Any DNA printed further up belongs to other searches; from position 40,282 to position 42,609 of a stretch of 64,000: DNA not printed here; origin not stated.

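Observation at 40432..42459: Secretion ATPase fused to an N-terminal STAS domain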

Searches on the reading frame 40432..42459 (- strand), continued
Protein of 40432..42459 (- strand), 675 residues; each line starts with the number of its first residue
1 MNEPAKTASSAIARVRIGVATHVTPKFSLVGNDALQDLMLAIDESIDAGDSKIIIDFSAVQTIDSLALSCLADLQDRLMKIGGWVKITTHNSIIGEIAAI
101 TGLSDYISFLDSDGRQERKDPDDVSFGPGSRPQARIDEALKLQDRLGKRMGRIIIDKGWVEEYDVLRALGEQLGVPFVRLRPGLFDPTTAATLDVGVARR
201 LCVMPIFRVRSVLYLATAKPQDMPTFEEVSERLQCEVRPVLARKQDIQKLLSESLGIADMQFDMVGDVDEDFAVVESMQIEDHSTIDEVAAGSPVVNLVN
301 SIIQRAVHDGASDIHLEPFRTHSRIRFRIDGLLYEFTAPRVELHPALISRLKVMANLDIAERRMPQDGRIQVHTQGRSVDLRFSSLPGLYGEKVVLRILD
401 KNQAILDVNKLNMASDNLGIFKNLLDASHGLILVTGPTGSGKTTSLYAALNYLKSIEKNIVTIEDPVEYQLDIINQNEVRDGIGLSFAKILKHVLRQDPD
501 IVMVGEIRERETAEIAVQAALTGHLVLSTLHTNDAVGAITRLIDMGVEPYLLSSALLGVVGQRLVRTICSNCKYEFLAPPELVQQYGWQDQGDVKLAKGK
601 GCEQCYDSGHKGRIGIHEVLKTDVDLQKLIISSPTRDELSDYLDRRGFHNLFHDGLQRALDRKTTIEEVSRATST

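Call 58: search_solved_structures(query=window:40432-42459:-, max_evalue=1e-20)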
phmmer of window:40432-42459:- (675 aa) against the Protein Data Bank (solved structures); distinct sequences matched with E-value up to 1e-20: 22.
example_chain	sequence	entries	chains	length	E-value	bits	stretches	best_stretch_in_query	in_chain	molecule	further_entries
4pht_A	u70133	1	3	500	1.4e-125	423.4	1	258-673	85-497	General secretory pathway protein E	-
5tsg_B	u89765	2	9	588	5.1e-125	421.6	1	147-673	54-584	Type IV pilus biogenesis ATPase PilB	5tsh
6olj_C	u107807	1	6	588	2.2e-124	419.5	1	147-673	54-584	Type IV pilus biogenesis ATPase PilB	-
3jc8_Ba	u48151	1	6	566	1.3e-123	417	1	138-671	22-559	Type IV-A pilus assembly ATPase PilB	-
5zfr_A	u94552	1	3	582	5.2e-123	414.9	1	148-673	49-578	Type IV pilus biogenesis ATPase PilB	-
6f8l_G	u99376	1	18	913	1.6e-122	413.3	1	131-671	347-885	Type IV pilus assembly protein PilF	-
1p9r_A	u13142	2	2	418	1.5e-120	406.8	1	263-673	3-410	General secretion pathway protein E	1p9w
4kss_A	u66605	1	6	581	2e-119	403.1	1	286-673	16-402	Type II secretion system protein E, hemolysin-coregulated protein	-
4ksr_A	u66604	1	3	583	2e-119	403.1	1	286-673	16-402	Type II secretion system protein E, Hemolysin-coregulated protein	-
5oiu_A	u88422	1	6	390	7.5e-105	354.9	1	297-671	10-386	Type IV pilus assembly protein PilF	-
5it5_F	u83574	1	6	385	1.1e-104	354.4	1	298-671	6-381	ATP binding motif-containing protein PilF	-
6ejf_A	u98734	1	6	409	1.3e-104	354.1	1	298-672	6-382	Type IV pilus assembly protein PilF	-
2ewv_A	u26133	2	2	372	5.8e-35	124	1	301-582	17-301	twitching motility protein PilT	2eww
2gsz_A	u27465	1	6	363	6.7e-35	123.8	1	301-582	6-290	twitching motility protein PilT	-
5fl3_A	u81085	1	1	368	6.1e-34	120.7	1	303-565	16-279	PILI RETRACTION PROTEIN PILT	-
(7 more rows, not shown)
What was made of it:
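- On T2SS GspE (TIGR02533) or T4aP PilB (TIGR02538) equivalogs: Equidistant from solved GspE and PilB (call 58).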

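Call 61: find_encoding_contigs(protein=P0003, flank=10000, max_places=2)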
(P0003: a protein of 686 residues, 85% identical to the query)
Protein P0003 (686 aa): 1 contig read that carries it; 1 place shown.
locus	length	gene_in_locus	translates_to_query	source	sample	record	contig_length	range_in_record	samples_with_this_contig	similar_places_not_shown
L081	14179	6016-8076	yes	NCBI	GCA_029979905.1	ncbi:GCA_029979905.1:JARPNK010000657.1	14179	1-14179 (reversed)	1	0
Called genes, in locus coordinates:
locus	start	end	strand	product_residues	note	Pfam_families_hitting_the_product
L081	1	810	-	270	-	?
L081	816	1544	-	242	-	-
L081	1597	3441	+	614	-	PF08448:PAS_4 (faint), PF00989:PAS (weak), PF13188:PAS_8 (weak), PF00512:HisKA, PF13581:HATPase_c_2 (weak), PF02518:HATPase_c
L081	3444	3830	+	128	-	PF00072:Response_reg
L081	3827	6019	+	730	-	PF13185:GAF_2 (faint), PF00990:GGDEF, PF00563:EAL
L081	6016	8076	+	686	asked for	PF01740:STAS, PF05157:MshEN, PF00437:T2SSE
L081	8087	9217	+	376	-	PF00482:T2SSF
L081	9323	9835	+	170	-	PF07963:N_methyl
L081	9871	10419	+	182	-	PF07963:N_methyl (weak)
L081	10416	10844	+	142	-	PF07963:N_methyl (weak)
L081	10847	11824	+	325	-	PF07963:N_methyl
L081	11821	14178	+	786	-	?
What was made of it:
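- Checked: The same overlap is called in the closest relative, L081 (call 61).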

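Call 65: predict_structure(alignment_id=A1)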
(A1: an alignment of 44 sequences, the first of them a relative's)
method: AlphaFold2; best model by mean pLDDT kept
length: 675 residues; sequences in the alignment: 44
mean_pLDDT: 62.8   pTM: 0.40
mean pLDDT of the five models: 62.8, 60.1, 58.4, 58.3, 56.6
residues with pLDDT >= 90: 64; 70-90: 214; 50-70: 165; < 50: 232
segments of 3 or more residues with pLDDT < 50: 1-8, 118-131, 255-283, 359-408, 410-413, 425-501, 523-525, 611-622, 647-675
pLDDT, mean of each block of 10 residues (from residue 1): 46 81 88 90 89 90 91 92 90 88 87 54 34 68 78 75 80 84 85 88 92 91 84 91 88 53 33 29 48 64 71 63 68 67 54 53 38 35 35 35 38 52 48 35 41 37 39 45 40 38 60 64 53 65 73 62 65 77 77 74 57 47 59 58 57 40 45 39
secondary structure, 60 per line:
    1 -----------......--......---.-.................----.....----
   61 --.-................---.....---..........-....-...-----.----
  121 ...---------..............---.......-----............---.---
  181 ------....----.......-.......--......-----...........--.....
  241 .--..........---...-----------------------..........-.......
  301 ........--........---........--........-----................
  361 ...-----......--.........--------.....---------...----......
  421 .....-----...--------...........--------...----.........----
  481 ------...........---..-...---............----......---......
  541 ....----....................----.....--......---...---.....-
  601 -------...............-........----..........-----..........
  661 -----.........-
elements in order (helices of 4 or more, strands of 3 or more residues): E12-17 E20-25 H31-47 E52-56 H65-80 E84-88 H92-101 H103-106 E108-110 H133-146 H150-156 H162-173 H187-190 H195-201 E203-209 E212-217 H223-233 E236-241 H244-253 H283-292 H294-308 E311-318 E322-329 E332-339 H345-363 E369-374 E377-385 E394-398 H415-425 E431-433 H442-452 E461-463 H468-476 H487-497 H510-521 H528-531 H535-544 H549-568 E573-577 H580-585 E595-599 H608-622 H624-631 H636-645 H651-660 H666-674
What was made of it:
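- The full-length AF2 model is poor for the ATPase core (pLDDT 35-65, call 65) and gives no inter-domain information.
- Tried and rejected: Full-length AF2 gave a poor model of the ATPase core and no inter-domain information (call 65).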
